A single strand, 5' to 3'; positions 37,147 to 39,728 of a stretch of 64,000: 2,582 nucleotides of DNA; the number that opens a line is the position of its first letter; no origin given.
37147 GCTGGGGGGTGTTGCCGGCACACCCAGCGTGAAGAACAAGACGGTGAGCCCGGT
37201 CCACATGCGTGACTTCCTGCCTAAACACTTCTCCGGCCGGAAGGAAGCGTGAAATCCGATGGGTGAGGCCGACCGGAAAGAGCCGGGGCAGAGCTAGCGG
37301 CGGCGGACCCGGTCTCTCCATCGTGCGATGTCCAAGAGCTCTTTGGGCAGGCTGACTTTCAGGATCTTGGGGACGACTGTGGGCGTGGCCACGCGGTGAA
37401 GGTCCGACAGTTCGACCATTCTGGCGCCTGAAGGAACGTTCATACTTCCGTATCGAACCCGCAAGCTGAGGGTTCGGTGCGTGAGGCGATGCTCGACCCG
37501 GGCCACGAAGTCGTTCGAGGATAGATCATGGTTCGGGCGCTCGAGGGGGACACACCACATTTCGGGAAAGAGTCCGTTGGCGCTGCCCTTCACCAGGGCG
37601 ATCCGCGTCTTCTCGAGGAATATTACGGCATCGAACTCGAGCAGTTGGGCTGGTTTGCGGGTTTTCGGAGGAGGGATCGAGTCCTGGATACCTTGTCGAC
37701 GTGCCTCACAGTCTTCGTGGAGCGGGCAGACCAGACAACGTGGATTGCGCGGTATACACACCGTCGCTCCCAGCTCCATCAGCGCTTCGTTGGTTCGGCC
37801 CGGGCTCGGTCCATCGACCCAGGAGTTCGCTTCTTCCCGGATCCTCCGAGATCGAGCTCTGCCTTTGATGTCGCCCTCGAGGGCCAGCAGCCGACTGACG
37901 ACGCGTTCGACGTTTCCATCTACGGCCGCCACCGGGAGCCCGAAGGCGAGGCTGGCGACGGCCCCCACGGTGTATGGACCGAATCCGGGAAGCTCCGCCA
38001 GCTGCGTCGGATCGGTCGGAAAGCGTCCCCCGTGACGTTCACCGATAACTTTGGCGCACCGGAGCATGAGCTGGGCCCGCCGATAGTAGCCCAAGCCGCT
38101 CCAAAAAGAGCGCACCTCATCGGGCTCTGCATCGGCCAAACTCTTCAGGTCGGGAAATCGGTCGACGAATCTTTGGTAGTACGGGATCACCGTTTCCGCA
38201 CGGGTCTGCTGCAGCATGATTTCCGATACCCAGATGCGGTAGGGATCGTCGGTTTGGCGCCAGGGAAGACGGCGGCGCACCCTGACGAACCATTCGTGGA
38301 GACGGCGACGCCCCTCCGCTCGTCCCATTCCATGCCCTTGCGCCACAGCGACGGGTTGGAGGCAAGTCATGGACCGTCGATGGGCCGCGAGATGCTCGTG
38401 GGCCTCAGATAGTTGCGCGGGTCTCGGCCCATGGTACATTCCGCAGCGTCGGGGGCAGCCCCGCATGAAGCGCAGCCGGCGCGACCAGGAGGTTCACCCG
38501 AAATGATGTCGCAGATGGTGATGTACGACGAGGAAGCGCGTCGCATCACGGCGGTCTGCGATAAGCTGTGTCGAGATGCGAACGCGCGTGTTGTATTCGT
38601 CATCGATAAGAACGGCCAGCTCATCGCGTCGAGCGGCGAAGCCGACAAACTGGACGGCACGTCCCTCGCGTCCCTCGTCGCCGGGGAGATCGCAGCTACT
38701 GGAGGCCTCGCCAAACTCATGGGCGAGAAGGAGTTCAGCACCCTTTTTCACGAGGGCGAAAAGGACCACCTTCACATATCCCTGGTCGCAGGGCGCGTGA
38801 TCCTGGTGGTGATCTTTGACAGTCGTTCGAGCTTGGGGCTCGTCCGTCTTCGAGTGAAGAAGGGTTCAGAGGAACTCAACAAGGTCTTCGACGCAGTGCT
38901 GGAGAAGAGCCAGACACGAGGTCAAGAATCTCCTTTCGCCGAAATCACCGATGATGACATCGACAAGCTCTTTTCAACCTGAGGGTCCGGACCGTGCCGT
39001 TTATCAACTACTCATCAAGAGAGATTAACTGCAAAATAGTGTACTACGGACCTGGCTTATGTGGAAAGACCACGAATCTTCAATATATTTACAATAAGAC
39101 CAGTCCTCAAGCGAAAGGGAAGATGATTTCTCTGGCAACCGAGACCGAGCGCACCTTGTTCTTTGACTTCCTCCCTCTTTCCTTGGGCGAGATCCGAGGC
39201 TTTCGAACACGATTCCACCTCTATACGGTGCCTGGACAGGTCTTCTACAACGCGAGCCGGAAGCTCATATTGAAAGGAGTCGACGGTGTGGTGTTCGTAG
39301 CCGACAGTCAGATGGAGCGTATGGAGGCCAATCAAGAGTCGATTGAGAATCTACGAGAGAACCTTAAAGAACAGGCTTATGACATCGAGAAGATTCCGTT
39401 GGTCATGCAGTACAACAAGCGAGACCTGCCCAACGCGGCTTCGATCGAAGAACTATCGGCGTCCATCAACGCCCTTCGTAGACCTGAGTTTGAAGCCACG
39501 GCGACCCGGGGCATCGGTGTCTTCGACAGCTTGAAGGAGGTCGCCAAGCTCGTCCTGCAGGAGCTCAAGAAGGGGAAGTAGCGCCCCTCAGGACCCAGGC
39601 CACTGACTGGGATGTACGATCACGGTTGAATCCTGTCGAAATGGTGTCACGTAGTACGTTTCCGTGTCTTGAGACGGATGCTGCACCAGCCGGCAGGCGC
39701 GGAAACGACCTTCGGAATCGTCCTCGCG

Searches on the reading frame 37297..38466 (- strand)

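Call 66: search_protein_families(library=pfam, proteins=[window:37297-38466:-], max_evalue=0.00001)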
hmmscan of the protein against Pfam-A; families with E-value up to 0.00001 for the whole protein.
window:37297-38466:- (390 aa): 1 family
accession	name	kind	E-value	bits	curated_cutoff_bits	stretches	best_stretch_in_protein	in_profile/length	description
PF00730.31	HhH-GPD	-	4.5e-20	72.4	26.2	1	80-208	1-101/108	HhH-GPD superfamily base excision DNA repair protein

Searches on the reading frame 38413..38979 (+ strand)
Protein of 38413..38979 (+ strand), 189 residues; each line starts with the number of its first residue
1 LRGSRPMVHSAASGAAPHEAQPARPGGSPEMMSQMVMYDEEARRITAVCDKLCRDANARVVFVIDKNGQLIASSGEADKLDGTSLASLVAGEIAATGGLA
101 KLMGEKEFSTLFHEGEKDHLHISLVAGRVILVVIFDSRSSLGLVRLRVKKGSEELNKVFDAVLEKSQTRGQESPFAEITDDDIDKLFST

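Call 68: search_protein_families(library=ncbifam, proteins=[window:38413-38979:+], max_evalue=0.001)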
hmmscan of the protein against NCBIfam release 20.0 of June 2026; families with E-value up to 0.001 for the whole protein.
window:38413-38979:+ (189 aa): 1 family
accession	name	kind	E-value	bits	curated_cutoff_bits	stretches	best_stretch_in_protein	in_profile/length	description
NF052242.1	GTPaseActivMglBThm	equivalog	2.7e-23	82.8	200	1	34-187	5-160/161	GTPase-activating protein MglB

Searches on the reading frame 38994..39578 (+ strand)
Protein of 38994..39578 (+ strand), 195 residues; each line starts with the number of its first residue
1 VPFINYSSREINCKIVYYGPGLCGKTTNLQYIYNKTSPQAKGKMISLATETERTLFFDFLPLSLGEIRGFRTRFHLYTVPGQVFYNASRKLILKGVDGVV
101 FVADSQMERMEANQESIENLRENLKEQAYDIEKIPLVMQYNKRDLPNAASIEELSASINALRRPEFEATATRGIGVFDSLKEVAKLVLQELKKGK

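Call 66: search_protein_families(library=pfam, proteins=[window:38994-39578:+], max_evalue=0.00001)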
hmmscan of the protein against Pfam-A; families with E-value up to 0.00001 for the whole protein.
window:38994-39578:+ (195 aa): 1 family
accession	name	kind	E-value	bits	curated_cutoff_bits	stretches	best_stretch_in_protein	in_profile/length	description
PF00025.27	Arf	-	1.2e-07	31.8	22.3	1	70-159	56-141/174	ADP-ribosylation factor family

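Call 68: search_protein_families(library=ncbifam, proteins=[window:38994-39578:+], max_evalue=0.001)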
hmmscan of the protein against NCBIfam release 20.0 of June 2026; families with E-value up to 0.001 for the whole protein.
window:38994-39578:+ (195 aa): 1 family
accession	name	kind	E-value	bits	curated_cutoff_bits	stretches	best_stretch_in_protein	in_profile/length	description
TIGR00231.1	small_GTP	domain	1e-06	28.6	42.5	1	13-156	4-134/164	GTP-binding protein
